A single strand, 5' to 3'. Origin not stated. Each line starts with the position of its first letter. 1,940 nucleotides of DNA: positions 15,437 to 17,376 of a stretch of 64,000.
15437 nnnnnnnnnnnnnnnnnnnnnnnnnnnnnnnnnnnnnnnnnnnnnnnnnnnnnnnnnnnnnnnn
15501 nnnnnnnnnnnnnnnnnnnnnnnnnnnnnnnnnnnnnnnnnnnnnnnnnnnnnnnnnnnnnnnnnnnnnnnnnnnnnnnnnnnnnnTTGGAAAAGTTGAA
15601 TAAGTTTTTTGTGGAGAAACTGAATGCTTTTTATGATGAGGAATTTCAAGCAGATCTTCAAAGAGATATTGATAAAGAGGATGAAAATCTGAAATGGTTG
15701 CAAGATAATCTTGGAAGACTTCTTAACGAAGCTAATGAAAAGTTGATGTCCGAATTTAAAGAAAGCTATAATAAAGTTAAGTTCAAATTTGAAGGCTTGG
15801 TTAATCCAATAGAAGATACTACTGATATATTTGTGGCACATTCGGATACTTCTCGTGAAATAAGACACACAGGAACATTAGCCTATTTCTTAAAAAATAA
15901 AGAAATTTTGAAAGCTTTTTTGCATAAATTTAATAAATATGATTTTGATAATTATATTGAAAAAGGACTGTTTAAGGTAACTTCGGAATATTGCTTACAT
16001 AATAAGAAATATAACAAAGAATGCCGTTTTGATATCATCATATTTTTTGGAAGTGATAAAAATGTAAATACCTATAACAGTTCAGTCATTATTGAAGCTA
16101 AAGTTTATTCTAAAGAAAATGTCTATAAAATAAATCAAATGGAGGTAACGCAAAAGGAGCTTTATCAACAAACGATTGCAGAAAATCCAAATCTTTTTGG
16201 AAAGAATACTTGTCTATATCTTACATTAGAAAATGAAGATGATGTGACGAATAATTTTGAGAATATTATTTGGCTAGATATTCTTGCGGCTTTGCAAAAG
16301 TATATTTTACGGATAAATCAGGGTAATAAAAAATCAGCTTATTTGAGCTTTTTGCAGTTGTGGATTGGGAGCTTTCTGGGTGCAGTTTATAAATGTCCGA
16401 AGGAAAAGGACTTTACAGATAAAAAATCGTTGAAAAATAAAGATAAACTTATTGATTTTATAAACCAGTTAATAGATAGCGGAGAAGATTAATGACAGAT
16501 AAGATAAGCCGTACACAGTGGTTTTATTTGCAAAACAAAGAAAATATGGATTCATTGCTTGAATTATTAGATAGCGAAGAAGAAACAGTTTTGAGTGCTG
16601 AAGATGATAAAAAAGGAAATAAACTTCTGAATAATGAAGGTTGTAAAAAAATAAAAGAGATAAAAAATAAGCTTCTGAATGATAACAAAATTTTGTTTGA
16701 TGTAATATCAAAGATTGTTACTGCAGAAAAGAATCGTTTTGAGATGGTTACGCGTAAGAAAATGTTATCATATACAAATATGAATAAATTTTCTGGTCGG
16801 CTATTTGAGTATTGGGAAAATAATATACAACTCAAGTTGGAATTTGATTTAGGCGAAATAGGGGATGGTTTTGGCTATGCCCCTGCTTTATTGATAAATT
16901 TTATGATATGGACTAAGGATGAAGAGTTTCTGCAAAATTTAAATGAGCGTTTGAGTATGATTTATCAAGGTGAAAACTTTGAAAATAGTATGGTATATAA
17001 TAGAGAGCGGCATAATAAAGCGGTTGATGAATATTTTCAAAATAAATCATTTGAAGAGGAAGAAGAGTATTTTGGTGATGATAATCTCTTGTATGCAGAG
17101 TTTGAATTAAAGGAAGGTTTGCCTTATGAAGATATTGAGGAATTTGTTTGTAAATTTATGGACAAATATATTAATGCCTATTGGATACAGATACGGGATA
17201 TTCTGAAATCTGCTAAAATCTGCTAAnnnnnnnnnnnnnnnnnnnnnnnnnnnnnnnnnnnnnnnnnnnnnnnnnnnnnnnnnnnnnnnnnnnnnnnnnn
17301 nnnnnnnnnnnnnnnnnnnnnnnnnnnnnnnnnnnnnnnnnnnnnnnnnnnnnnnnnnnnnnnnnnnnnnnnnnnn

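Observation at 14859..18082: Integrase-less ~3.1 kb AT-rich insertion at the 3' end of tRNA-His, bracketed by ~70-bp direct repeats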

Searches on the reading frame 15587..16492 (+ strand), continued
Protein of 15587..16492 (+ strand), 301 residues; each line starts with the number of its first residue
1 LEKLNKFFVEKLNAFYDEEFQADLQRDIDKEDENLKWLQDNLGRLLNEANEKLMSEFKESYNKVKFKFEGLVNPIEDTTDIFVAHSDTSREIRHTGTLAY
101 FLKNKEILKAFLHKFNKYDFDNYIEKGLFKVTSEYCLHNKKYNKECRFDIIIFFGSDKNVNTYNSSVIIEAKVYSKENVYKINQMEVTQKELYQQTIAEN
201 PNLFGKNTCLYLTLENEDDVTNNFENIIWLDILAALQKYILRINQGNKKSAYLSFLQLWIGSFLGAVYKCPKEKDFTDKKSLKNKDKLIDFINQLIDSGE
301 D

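Call 54: search_protein_families(library=ncbifam, proteins=[L011:8919-9857:-, L011:11656-11928:+, L011:11932-12771:+, L011:12999-13415:+, L011:2108-2668:+, L011:2736-3530:+, L011:3514-4845:+, L011:4886-5791:-, L011:192-1799:-, L011:7725-8222:+], max_evalue=0.01)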
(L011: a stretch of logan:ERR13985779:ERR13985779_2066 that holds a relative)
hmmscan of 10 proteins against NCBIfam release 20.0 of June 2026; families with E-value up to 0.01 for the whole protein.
L011:8919-9857:- (312 aa): 0 families

L011:11656-11928:+ (90 aa): 11 families
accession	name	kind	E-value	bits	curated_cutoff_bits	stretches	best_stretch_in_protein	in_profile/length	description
TIGR03070.1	couple_hipB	subfamily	1.3e-07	31.4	71.65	1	16-69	5-58/58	type II toxin-antitoxin system Y4mF family antitoxin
NF041951.1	phage_RstR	subfamily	2.3e-07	31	80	1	17-78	6-67/108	RstR family transcriptional repressor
TIGR00270.2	TIGR00270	equivalog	4.7e-06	26.5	110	1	16-77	78-139/159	multiprotein bridging factor aMBF1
NF038139.1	Reg_Aceta_RamB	equivalog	2.8e-05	23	700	1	17-68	6-57/465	acetate metabolism transcriptional regulator RamB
NF007408.0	PRK09943.1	equivalog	3.8e-05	23.3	211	1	18-76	12-70/185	HTH-type transcriptional regulator PuuR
NF047948.1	male_kill_WMK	equivalog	0.0004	19.9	300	1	14-79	6-72/300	WO male-killing family protein Wmk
NF006015.0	PRK08154.1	subfamily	0.00061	19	204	1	9-77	26-94/314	anaerobic benzoate catabolism transcriptional regulator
NF046032.1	TransRegSlrRBacil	equivalog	0.00077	19.6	250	1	16-80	4-69/149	HTH-type transcriptional regulator SlrR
NF041493.1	MobT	equivalog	0.0011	17.9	600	1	18-64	1-47/383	MobT family relaxase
NF003162.0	PRK04140.1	equivalog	0.0018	17.4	263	1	16-77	129-190/317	transcriptional regulator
NF007257.0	PRK09706.1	subfamily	0.0055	16.5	101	1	13-68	5-60/135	transcriptional repressor DicA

L011:11932-12771:+ (279 aa): 0 families

L011:12999-13415:+ (138 aa): 0 families

L011:2108-2668:+ (186 aa): 0 families

L011:2736-3530:+ (264 aa): 0 families

L011:3514-4845:+ (443 aa): 22 families
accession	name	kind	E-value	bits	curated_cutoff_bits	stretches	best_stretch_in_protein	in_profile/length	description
TIGR01074.1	rep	equivalog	6.7e-60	203.1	951.45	2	8-288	2-297/668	DNA helicase Rep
TIGR01073.1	pcrA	equivalog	5.7e-56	190.3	911.2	2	5-313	2-325/725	DNA helicase PcrA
NF008743.0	PRK11773.1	equivalog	4.5e-50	170.8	965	2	4-300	6-316/720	DNA helicase II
NF008172.0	PRK10919.1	equivalog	1.5e-49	168.9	1168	2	8-288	3-298/673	DNA helicase Rep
TIGR01075.1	uvrD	equivalog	5.1e-49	167.2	1144.45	2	4-298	1-309/715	DNA helicase II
TIGR00609.1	recB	equivalog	7.6e-36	123.6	696.05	3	195-286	369-460/1175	exodeoxyribonuclease V subunit beta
NF008276.0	PRK11054.1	equivalog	8.9e-36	123.6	543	2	178-385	412-606/684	DNA helicase IV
NF010485.0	PRK13909.1-2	equivalog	4.6e-28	97.9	650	2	197-357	331-503/909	RecB-like helicase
NF010487.0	PRK13909.1-4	equivalog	8.8e-25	87.1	759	2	199-353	329-503/924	RecB-like helicase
TIGR02785.1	addA_Gpos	equivalog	1.8e-23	82.4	707.65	2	10-83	4-76/1234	helicase-exonuclease AddAB subunit AddA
NF041464.1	HelD_BACSU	equivalog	4.3e-21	74.5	419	1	192-423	540-767/779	RNA polymerase recycling motor HelD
TIGR02784.1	addA_alphas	equivalog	4.2e-19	68.5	860.75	1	21-78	11-67/1138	double-strand break repair helicase AddA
NF008128.0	PRK10876.1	equivalog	2.6e-16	58.5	1697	1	163-283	342-463/1181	exodeoxyribonuclease V subunit beta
NF010486.0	PRK13909.1-3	equivalog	1.1e-11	43.5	1109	1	200-290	333-432/921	RecB-like helicase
NF041254.1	motor_HelR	exception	9e-10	37.4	750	1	182-285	503-603/706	RNA polymerase recycling motor ATPase HelR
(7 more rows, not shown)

L011:4886-5791:- (301 aa): 0 families

L011:192-1799:- (535 aa): 6 families
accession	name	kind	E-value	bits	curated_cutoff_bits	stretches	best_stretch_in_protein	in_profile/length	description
NF041201.1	recomb_XisF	equivalog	8.1e-34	117.3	375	1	7-417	5-435/465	fdxN element excision recombinase XisF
NF047343.1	SCCmet_CcrB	equivalog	8e-26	90.8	900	1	5-443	11-466/542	cassette chromosome recombinase CcrB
NF047344.1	SCCmet_CcrA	equivalog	2.2e-25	89.7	700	1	7-466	8-434/442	cassette chromosome recombinase CcrA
NF047347.1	SCCmet_CcrC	equivalog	7e-19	67.7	900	1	2-429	4-458/558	cassette chromosome recombinase CcrC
NF033518.0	transpos_IS607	equivalog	2.7e-11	43.4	110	1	2-83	55-133/187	IS607 family transposase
NF049883.1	resolv_YneB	equivalog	2e-08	33.9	175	1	2-177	1-171/211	YneB family resolvase-like protein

L011:7725-8222:+ (165 aa): 0 families

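Call 57: find_encoding_contigs(protein=P0022, flank=8000, max_places=4)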
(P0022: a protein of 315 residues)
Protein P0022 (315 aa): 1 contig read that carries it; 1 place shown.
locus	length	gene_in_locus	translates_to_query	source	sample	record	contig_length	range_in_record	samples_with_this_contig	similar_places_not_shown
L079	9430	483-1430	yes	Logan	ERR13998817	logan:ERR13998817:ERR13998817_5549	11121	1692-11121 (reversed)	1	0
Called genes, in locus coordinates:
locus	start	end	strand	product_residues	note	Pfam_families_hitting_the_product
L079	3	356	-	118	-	?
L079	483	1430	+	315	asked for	-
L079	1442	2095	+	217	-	-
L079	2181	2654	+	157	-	-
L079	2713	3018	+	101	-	PF12844:HTH_19, PF13443:HTH_26 (faint), PF01381:HTH_3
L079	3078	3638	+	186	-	-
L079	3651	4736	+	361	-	-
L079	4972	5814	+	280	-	-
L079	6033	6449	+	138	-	-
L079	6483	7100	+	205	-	PF12796:Ank_2 (faint), PF13857:Ank_5 (weak), PF00023:Ank (weak), PF13606:Ank_3 (weak), PF13637:Ank_4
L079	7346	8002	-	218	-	-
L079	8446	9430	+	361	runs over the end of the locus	-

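Call 58: find_encoding_contigs(protein=P0023, flank=8000, max_places=4)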
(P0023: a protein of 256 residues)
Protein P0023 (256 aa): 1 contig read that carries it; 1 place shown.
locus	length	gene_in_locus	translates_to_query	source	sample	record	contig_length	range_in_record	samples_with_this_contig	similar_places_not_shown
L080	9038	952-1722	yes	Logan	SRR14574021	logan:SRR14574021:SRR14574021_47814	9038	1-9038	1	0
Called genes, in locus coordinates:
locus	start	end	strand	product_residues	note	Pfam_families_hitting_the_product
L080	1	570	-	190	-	?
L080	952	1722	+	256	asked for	-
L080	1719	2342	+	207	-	-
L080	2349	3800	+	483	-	PF01930:Cas_Cas4 (faint), PF11074:DUF2779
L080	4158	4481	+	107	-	PF12599:DUF3768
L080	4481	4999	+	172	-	-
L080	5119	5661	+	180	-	PF00239:Resolvase, PF02796:HTH_7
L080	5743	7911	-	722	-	PF00270:DEAD, PF04851:ResIII (weak), PF00271:Helicase_C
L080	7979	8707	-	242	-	-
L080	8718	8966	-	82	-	PF12728:HTH_17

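Call 59: find_encoding_contigs(protein=P0025, flank=8000, max_places=4)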
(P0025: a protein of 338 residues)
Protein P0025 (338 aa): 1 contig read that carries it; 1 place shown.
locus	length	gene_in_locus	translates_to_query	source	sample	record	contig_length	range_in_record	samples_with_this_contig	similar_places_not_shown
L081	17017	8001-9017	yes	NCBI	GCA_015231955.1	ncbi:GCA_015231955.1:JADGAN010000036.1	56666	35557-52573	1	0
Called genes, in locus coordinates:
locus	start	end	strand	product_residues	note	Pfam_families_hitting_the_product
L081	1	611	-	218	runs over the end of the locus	-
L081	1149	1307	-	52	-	-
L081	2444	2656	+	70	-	-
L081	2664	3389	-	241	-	-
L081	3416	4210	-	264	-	PF14281:PDDEXK_4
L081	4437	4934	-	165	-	PF04446:Thg1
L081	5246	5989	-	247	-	PF02146:SIR2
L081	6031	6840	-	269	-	-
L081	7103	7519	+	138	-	-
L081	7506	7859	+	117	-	-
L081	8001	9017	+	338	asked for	PF14281:PDDEXK_4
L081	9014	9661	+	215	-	-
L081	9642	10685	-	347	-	PF13280:WYL (weak), PF25583:WCX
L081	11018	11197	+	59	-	-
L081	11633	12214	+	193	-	-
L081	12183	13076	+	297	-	PF00248:Aldo_ket_red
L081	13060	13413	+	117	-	PF01329:Pterin_4a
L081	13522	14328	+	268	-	-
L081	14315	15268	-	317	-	-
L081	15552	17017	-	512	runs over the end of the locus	PF00005:ABC_tran, PF13401:AAA_22 (faint), PF13555:AAA_29 (faint), PF13304:AAA_21 (faint), PF00005:ABC_tran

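Call 86: search_dna_similar(query=window:15587-16489:+, collection=phages, mode=protein, max_evalue=0.001, max_rows=10)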
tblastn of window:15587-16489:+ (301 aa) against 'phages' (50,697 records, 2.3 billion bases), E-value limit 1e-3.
No match.

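Call 87: search_dna_similar(query=window:15587-16489:+, collection=plasmids, mode=protein, max_evalue=0.001, max_rows=10)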
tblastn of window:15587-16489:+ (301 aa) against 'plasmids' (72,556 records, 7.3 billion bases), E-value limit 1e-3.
No match.

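Call 88: search_protein_families(library=phrogs, proteins=[L011:2108-2668:+, L011:2736-3530:+, L011:4886-5791:-, L011:6148-6471:+, L011:6473-7036:+, L011:7725-8222:+, L011:11932-12771:+, L011:12999-13415:+, L011:192-1799:-, L011:3514-4845:+], max_evalue=0.001)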
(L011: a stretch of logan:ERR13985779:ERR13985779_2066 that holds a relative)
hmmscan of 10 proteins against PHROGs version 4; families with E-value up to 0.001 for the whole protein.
L011:2108-2668:+ (186 aa): 0 families

L011:2736-3530:+ (264 aa): 0 families

L011:4886-5791:- (301 aa): 0 families

L011:6148-6471:+ (107 aa): 0 families

L011:6473-7036:+ (187 aa): 0 families

L011:7725-8222:+ (165 aa): 0 families

L011:11932-12771:+ (279 aa): 0 families

L011:12999-13415:+ (138 aa): 0 families

L011:192-1799:- (535 aa): 2 families
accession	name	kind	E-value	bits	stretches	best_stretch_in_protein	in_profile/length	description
phrog_95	-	integration and excision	5.3e-72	244.4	1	1-469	88-555/651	integrase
phrog_125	-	DNA, RNA and nucleotide metabolism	4.3e-17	63.5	1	1-270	20-243/254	DNA invertase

L011:3514-4845:+ (443 aa): 5 families
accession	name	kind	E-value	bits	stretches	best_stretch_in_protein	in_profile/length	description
phrog_1967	-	DNA, RNA and nucleotide metabolism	2.8e-77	262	2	5-358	150-512/776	DNA helicase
phrog_325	-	DNA, RNA and nucleotide metabolism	3.3e-14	53.1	1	370-440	820-889/986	Dda-like helicase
phrog_25205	-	unknown function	1.2e-07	31.4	1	8-283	4-269/607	-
phrog_170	-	other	1.4e-07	32.3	0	7-53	75-118/323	PhoH-like phosphate starvation-inducible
phrog_4412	-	DNA, RNA and nucleotide metabolism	3.4e-05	23.4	0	371-418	668-712/743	exonuclease V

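Call 89: find_related_loci(query=A2, collection=viral_contigs, flank=8000)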
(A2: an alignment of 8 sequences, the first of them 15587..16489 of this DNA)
Query A2 (301 aa) in viral_contigs; peptide patterns used: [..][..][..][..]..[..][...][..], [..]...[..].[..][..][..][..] (x = any residue, [..] = any of these).
28 stretches matched a pattern, but none encodes a relative of the query by tblastn (E <= 1e-3).

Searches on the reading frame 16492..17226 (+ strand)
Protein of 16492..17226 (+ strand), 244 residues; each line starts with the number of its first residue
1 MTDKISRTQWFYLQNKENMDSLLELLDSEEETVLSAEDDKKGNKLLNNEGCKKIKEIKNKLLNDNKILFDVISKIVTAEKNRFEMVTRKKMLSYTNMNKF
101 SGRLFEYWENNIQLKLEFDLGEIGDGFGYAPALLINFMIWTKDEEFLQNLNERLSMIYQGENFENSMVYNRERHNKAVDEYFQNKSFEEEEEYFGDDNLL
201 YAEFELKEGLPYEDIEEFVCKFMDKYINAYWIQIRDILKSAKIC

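Call 6: search_protein_families(library=pfam, proteins=[window:16492-17226:+], max_evalue=1)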
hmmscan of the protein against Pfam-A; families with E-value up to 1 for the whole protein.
window:16492-17226:+ (244 aa): 1 family
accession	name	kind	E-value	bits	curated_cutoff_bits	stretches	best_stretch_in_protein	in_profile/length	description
PF10130.15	PIN_2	-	0.078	13.6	22.4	1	130-147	99-116/133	PIN domain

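Call 7: search_protein_families(library=padloc, proteins=[window:16492-17226:+], max_evalue=1)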
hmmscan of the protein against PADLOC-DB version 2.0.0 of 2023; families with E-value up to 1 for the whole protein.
window:16492-17226:+ (244 aa): 0 families

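Call 8: search_protein_families(library=ncbifam, proteins=[window:16492-17226:+], max_evalue=1)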
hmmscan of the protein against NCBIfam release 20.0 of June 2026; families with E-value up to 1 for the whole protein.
window:16492-17226:+ (244 aa): 2 families
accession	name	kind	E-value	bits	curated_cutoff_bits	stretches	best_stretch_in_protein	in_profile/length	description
NF004878.0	PRK06241.1-3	subfamily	0.013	13.6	945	1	36-164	469-591/891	phosphoenolpyruvate synthase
NF005782.0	PRK07597.9-1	equivalog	0.19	12.1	201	1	29-96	69-135/164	preprotein translocase subunit SecE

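Call 9: search_protein_families(library=phrogs, proteins=[window:16492-17226:+], max_evalue=1)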
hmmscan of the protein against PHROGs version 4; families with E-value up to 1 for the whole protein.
window:16492-17226:+ (244 aa): 2 families
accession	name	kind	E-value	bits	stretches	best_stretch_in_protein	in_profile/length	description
phrog_8579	-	unknown function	0.08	14.5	1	183-231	77-124/125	-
phrog_24328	-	unknown function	0.1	13.7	1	66-113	19-65/136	-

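Call 28: find_homologous_proteins(query=window:16492-17226:+, max_evalue=0.001)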
Query window:16492-17226:+ (244 aa): 5 proteins with E <= 0.001 among 332 candidates.
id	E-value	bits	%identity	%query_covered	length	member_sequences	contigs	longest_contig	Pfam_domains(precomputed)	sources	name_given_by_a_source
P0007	3.6e-147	506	95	100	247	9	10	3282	-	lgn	-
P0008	2.9e-106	373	76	99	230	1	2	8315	-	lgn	-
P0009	1.9e-104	367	75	99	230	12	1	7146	-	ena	-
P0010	2.4e-97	343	69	99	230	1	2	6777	-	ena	-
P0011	1.1e-96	341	70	99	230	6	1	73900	-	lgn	-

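Call 49: predict_structure(alignment_id=A3)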
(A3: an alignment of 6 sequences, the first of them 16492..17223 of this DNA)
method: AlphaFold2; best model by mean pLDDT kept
length: 244 residues; sequences in the alignment: 6
mean_pLDDT: 50.2   pTM: 0.51
mean pLDDT of the five models: 50.2, 48.0, 47.6, 46.5, 46.1
residues with pLDDT >= 90: 0; 70-90: 44; 50-70: 57; < 50: 143
segments of 3 or more residues with pLDDT < 50: 1-100, 123-128, 164-196
pLDDT, mean of each block of 10 residues (from residue 1): 31 35 38 38 38 39 43 43 34 36 64 69 50 69 72 69 46 39 33 47 60 57 69 81 62
secondary structure, 60 per line:
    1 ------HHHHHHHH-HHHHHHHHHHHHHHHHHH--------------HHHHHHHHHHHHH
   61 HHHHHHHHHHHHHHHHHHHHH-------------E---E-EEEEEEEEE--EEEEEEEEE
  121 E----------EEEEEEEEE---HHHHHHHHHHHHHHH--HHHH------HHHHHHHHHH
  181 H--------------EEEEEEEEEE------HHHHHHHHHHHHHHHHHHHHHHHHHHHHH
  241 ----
elements in order: H7-14 H16-33 H48-81 E101-109 E112-121 E132-140 H144-158 H161-164 H171-181 E196-205 H212-240

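Call 62: find_encoding_contigs(protein=window:16492-17226:+, flank=6000, max_places=10)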
Protein window:16492-17226:+ (244 aa): 6 contigs read that carry it; 5 places shown.
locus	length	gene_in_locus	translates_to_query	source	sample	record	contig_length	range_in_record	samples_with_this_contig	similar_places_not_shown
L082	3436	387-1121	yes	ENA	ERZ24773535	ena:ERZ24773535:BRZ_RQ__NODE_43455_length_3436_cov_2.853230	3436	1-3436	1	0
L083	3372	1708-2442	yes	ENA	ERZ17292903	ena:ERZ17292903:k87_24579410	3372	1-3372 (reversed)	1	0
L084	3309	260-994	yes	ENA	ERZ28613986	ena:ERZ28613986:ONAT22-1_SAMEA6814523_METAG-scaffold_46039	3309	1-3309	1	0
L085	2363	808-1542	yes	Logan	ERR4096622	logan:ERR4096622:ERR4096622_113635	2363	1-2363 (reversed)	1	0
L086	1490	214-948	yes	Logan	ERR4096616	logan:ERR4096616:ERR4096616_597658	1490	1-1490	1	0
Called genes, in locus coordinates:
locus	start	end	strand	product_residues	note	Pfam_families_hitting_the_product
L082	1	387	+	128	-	?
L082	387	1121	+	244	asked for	-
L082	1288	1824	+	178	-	-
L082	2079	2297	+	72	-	PF00403:HMA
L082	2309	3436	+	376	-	?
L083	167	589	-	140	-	-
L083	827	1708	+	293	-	-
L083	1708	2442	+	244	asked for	-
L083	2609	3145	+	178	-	-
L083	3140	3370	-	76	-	?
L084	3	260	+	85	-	?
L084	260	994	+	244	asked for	-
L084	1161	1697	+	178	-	-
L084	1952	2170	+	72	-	PF00403:HMA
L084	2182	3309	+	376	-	?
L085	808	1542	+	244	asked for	-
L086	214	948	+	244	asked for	-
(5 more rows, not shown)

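Call 70: search_solved_structures(query=A3, max_evalue=1)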
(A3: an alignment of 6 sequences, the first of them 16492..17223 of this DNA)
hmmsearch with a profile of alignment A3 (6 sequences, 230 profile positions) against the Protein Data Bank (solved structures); distinct sequences matched with E-value up to 1: 2.
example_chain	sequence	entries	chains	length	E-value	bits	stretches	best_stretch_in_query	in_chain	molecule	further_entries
7tgh_J1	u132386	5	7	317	0.11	15.5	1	108-196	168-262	DnaJ domain protein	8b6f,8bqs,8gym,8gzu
6hiv_A1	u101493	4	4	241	0.84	12.6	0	25-72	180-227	bL28m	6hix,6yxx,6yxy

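Call 91: fold_search(model_id=the predicted structure, library=pdb)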
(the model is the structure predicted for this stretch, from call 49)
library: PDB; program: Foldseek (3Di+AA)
matches with E <= 10: 228; with E <= 0.001: 0
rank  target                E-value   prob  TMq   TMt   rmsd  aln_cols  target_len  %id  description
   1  4gex_C                4.1e-01  0.10  0.13  0.22  16.0       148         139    9  Structure of a stabilised ceSAS-6 dimer, second crystal form (released 2013-06-19)
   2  4h5b_B                4.3e-01  0.33  0.27  0.39   8.6       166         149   11  Crystal Structure of DR_1245 from Deinococcus radiodurans (released 2013-01-30)
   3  9yup_B                1.2e+00  0.05  0.15  0.14  14.2       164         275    8  Crystal structure of PprA S-F-S tetramer from Deinococcus radiodurans (released 2025-10-29)
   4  4gfa_C                1.3e+00  0.03  0.11  0.14  15.1       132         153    9  N-terminal coiled-coil dimer of C.elegans SAS-6, crystal form A (released 2013-06-19)
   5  8ow1_P                1.3e+00  0.06  0.17  0.16   7.5        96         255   17  Cryo-EM structure of the yeast Inner kinetochore bound to a CENP-A nucleosome. (released 2023-08-09)
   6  8tah_D                1.3e+00  0.06  0.18  0.16  10.9       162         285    9  Cryo-EM structure of Cortactin-bound to Arp2/3 complex (released 2023-09-27)
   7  4c47_A                1.4e+00  0.06  0.11  0.13  27.6       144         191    9  Salmonella enterica trimeric lipoprotein SadB (released 2014-01-08)
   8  4g79                  1.4e+00  0.03  0.11  0.17  15.4       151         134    9  Structure a C. elegans SAS-6 variant (released 2013-06-19)
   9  7mob_C                1.9e+00  0.08  0.10  0.06   6.2        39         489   13  Cryo-EM structure of 2:2 c-MET/NK1 complex (released 2021-06-09)
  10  4xby_G                2.0e+00  0.08  0.14  0.24  11.0       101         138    8  Crystal Structure of the L74F/M78V/I80V/L114F mutant of LEH complexed with cyclopentene oxide (released 2015-07-15)
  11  4xlv                  2.0e+00  0.08  0.17  0.14  14.8        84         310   10  Crystal structure of the activated insulin receptor tyrosine kinase dimer (released 2015-03-25)
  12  2w4y_A                2.0e+00  0.06  0.14  0.25  14.4       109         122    8  Caulobacter bacteriophage 5 - virus-like particle (released 2009-07-14)
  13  6e8r_B                2.0e+00  0.05  0.13  0.21  21.7       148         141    7  Structure of the SNX32 PX domain in complex with Chlamydial protein IncE in space group I121 (released 2018-09-26)
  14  6n7a_B                2.0e+00  0.03  0.13  0.12  15.9        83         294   18  Structure of the human JAK1 kinase domain with compound 39 (released 2019-04-24)
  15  3gwr_B                2.2e+00  0.21  0.15  0.27   4.2        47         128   11  Crystal structure of Putative calcium/calmodulin-dependent protein kinase type II association domain (YP_315894.1) fro (released 2009-04-14)
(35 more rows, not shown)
